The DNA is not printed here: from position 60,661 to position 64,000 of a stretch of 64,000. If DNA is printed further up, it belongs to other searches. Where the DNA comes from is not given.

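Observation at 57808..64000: Giant (>2,060 aa) Thr/Val/Pro-rich repetitive protein truncated at the window edge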

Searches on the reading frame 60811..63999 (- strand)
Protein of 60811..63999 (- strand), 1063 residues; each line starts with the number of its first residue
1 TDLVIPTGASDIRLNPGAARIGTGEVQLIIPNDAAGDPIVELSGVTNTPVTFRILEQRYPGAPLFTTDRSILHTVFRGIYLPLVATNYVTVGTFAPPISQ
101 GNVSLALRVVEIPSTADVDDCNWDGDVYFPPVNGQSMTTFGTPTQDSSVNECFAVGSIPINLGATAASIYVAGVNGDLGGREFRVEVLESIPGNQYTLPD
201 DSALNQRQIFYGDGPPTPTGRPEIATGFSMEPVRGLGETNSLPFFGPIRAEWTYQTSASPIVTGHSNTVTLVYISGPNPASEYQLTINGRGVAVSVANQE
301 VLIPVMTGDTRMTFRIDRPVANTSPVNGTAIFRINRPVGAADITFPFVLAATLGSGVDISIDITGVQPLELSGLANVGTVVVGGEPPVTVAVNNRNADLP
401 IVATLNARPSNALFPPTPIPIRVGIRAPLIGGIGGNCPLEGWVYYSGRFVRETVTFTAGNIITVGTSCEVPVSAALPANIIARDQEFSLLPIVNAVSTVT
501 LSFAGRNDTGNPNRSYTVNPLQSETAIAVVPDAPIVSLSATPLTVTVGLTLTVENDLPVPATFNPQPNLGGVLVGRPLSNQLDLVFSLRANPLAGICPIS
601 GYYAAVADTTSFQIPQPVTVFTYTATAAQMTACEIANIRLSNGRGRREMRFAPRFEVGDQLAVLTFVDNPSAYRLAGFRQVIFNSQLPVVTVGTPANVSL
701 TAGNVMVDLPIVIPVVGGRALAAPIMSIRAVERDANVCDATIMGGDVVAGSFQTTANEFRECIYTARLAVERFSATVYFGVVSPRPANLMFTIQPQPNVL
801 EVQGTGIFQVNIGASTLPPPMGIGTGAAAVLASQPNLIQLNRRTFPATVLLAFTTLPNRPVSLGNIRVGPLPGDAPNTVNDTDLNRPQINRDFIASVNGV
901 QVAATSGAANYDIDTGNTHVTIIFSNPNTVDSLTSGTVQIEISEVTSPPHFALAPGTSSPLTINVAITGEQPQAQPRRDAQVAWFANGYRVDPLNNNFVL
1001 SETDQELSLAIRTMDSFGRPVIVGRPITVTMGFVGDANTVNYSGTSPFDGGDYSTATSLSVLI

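Call 91: search_solved_structures(query=window:60811-63999:-, max_evalue=1)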
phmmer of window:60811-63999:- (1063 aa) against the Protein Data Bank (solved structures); distinct sequences matched with E-value up to 1: 0.
